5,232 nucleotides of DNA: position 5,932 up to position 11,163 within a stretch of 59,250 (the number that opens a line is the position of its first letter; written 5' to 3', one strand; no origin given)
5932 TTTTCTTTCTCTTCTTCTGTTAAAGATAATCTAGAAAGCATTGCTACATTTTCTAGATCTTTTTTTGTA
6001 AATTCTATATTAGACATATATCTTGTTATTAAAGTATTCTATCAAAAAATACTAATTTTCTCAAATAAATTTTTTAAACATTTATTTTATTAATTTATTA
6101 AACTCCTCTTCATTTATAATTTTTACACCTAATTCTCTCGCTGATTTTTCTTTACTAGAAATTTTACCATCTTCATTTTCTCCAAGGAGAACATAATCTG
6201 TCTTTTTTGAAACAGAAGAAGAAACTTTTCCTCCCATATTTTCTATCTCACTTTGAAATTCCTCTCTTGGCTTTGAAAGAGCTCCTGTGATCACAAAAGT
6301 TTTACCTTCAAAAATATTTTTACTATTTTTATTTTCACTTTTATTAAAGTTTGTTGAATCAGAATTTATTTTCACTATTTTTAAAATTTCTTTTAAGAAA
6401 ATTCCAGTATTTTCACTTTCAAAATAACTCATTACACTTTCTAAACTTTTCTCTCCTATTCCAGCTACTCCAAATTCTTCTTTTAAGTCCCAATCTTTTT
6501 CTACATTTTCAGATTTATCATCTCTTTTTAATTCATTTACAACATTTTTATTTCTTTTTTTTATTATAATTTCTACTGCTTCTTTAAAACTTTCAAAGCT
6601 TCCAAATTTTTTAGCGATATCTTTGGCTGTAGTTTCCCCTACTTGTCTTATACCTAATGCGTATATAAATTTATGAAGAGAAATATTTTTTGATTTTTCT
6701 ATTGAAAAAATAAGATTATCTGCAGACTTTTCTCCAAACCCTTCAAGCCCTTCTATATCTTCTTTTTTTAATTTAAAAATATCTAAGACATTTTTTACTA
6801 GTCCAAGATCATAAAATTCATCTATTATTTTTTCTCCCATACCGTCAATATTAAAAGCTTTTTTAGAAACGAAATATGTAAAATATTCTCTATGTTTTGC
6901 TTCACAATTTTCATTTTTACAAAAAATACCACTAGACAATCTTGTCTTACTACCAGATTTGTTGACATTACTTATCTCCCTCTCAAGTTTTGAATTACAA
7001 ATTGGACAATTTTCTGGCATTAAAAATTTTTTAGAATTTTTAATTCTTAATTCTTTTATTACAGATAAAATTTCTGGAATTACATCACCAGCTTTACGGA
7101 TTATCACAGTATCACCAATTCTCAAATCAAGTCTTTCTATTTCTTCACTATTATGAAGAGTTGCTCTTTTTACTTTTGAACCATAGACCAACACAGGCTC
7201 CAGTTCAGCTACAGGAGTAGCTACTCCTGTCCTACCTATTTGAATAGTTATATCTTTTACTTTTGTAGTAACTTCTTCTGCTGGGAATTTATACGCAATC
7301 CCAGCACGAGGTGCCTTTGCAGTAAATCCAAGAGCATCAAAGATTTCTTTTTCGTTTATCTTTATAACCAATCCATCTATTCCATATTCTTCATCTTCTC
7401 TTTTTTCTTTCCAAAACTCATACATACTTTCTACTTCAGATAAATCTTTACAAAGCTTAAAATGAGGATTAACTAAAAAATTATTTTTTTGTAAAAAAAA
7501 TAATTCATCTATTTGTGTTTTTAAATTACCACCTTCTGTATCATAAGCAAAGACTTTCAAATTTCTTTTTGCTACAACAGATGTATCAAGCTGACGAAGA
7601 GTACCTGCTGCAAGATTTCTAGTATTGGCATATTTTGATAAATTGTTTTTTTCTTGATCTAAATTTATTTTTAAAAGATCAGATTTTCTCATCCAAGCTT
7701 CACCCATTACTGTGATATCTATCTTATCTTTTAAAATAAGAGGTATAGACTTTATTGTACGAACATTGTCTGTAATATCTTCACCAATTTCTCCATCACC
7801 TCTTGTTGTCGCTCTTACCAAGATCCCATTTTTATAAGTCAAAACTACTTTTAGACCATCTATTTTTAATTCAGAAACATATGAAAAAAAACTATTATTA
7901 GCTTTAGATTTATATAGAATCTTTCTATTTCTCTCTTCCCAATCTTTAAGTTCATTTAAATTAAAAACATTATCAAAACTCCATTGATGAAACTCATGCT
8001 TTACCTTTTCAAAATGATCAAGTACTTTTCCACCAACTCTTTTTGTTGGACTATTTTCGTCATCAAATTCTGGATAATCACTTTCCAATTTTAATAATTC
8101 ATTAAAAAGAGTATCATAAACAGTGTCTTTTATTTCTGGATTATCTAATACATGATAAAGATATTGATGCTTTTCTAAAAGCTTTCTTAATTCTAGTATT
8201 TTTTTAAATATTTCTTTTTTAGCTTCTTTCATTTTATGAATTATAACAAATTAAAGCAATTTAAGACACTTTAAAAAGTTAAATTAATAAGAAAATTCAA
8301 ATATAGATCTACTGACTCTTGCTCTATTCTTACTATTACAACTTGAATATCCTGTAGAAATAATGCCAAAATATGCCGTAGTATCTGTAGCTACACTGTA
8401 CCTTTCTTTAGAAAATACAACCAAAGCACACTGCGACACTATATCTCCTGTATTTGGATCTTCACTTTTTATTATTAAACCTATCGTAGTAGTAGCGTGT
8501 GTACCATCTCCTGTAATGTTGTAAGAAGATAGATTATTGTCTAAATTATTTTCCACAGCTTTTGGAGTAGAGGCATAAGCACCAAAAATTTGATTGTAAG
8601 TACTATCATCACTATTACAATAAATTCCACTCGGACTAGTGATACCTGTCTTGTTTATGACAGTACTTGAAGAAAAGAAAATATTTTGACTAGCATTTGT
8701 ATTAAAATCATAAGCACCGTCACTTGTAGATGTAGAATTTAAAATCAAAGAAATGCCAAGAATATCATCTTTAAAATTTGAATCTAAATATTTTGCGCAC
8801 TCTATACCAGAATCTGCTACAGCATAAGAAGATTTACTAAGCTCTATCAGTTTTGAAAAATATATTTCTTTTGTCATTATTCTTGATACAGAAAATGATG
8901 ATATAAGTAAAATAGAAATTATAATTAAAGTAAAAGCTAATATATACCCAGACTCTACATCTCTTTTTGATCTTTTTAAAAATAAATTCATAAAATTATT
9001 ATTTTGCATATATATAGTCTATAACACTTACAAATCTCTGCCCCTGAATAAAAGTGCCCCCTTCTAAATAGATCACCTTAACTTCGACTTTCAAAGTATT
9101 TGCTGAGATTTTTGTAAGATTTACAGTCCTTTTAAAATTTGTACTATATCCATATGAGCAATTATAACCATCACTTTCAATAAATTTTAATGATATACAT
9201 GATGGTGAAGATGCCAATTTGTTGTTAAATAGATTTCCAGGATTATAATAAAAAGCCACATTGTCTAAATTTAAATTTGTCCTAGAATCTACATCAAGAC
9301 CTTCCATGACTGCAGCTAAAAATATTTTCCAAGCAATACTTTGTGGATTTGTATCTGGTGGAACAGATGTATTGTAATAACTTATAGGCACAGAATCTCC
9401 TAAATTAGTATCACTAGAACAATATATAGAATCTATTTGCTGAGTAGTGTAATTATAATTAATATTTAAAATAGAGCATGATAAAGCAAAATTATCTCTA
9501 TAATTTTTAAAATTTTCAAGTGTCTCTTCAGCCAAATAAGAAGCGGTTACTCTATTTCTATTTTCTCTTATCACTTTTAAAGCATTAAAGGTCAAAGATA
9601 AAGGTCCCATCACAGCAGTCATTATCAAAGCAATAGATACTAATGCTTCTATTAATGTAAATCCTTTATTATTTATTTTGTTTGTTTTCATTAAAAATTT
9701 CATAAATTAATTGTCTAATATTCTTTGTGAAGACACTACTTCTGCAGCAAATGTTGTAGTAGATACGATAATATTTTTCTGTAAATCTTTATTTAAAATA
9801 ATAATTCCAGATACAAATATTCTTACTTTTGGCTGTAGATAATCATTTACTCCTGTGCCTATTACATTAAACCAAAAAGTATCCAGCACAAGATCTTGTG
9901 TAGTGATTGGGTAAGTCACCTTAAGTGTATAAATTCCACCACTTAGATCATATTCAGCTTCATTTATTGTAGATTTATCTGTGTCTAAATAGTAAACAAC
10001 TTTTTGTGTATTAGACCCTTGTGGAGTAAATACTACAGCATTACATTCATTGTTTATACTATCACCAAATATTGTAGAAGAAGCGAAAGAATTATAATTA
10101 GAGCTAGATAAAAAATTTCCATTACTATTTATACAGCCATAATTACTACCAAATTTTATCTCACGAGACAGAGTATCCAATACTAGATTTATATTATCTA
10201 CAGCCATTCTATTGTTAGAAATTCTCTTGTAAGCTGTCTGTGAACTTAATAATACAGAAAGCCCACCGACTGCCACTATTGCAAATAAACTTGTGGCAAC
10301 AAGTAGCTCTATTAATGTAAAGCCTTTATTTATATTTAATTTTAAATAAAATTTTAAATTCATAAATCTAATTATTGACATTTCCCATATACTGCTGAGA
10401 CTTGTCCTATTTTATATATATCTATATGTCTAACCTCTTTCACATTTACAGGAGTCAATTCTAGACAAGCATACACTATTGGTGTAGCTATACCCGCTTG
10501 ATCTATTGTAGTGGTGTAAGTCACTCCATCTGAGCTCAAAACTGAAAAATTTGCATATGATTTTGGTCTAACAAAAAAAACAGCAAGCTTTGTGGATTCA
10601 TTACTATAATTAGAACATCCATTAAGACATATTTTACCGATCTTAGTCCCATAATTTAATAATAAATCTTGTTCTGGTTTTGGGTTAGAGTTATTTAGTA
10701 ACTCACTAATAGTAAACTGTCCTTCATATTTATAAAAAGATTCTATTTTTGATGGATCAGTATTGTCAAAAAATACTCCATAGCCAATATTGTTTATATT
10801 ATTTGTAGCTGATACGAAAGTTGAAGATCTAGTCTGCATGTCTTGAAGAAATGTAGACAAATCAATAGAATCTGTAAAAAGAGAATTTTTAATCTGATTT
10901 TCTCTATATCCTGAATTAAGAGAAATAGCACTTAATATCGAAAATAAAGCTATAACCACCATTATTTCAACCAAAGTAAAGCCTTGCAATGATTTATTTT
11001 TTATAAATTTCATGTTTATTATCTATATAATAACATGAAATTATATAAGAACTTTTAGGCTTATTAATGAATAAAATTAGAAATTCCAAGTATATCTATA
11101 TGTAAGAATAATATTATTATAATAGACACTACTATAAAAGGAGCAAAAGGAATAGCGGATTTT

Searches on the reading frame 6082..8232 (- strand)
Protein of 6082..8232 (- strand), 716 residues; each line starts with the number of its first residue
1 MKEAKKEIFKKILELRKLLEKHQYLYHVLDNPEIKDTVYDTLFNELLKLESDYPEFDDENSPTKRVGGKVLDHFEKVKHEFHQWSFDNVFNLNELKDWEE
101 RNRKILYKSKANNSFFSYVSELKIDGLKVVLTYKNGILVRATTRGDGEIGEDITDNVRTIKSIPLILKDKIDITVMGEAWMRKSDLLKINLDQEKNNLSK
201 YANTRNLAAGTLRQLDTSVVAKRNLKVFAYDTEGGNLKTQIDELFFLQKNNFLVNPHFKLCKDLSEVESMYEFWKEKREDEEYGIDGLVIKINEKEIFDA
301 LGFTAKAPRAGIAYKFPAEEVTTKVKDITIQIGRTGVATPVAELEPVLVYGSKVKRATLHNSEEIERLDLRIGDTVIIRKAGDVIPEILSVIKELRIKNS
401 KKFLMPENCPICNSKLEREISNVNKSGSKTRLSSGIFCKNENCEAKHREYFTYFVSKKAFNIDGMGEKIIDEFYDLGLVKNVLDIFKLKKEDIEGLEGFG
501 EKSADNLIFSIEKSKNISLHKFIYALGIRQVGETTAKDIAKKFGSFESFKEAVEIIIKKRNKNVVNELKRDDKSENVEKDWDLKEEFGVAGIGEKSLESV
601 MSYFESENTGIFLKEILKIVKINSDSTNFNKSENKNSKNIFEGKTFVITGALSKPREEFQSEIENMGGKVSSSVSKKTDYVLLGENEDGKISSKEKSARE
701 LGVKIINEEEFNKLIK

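Call 11: search_protein_families(library=pfam, proteins=[window:6082-8232:-], max_evalue=0.001)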
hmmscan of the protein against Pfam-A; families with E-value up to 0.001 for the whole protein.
window:6082-8232:- (716 aa): 8 families
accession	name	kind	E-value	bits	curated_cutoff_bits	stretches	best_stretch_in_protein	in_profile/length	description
PF01653.23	DNA_ligase_aden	-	3.9e-81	272.8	27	1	73-319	3-253/253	NAD-dependent DNA ligase adenylation domain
PF03120.22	DNA_ligase_OB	-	8.5e-34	115.7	32.9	1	322-398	1-77/79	NAD-dependent DNA ligase OB-fold domain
PF00533.33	BRCT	-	5e-15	55.9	21.3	1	638-715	3-78/78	BRCA1 C Terminus (BRCT) domain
PF12826.13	HHH_2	-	1.3e-11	45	27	1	521-552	1-32/64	Helix-hairpin-helix motif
PF22745.1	Nlig-Ia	-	1.8e-08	35.3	27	1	12-55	6-49/92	DNA ligase-like, N-terminal NAD+-binding domain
PF14520.12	HHH_5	-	7e-08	33.3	27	0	461-512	6-56/57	Helix-hairpin-helix domain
PF16589.12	BRCT_2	-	2e-06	28.5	27.3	1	639-706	1-65/86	BRCT domain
PF01367.25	5_3_exonuc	-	0.0001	23.1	40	0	527-567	22-63/97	5'-3' exonuclease, C-terminal SAM fold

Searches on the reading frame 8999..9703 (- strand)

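Call 44: search_protein_families(library=pfam, proteins=[window:8999-9703:-], max_evalue=0.01)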
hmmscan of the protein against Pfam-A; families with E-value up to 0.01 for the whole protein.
window:8999-9703:- (234 aa): 1 family
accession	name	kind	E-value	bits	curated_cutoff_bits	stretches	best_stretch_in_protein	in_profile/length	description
PF07963.17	N_methyl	-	1.1e-05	25.2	21.2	1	11-32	3-24/27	Prokaryotic N-terminal methylation motif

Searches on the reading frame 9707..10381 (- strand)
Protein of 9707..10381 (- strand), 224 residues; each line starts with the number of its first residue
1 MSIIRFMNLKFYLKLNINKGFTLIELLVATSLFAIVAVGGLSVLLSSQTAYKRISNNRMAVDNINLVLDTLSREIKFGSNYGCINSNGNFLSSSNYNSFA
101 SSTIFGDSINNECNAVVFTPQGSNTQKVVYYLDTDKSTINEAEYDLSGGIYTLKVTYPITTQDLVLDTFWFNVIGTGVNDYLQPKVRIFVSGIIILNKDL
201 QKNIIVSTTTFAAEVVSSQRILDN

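Call 44: search_protein_families(library=pfam, proteins=[window:9707-10381:-], max_evalue=0.01)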
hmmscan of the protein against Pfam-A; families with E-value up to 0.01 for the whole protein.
window:9707-10381:- (224 aa): 2 families
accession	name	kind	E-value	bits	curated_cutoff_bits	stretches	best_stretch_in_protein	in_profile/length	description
PF07963.17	N_methyl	-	1.7e-07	31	21.2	1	18-39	4-25/27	Prokaryotic N-terminal methylation motif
PF21254.3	AGA-YXIM_GBD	-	0.008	16.5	27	0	81-175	5-98/138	Beta-agarase/YXIM esterase-like, galactose-binding domain-like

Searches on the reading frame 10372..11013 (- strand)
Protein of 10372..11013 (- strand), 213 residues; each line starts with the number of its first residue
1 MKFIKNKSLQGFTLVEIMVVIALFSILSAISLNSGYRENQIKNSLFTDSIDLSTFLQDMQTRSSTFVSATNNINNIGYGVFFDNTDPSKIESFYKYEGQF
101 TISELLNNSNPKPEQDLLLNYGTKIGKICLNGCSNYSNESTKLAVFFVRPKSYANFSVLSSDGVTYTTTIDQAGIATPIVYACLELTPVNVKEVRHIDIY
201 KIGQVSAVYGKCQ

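Call 44: search_protein_families(library=pfam, proteins=[window:10372-11013:-], max_evalue=0.01)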
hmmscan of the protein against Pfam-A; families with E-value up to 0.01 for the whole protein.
window:10372-11013:- (213 aa): 1 family
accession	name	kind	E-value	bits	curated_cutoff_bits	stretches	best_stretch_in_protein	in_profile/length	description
PF07963.17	N_methyl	-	1.2e-07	31.5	21.2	1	10-31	5-26/27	Prokaryotic N-terminal methylation motif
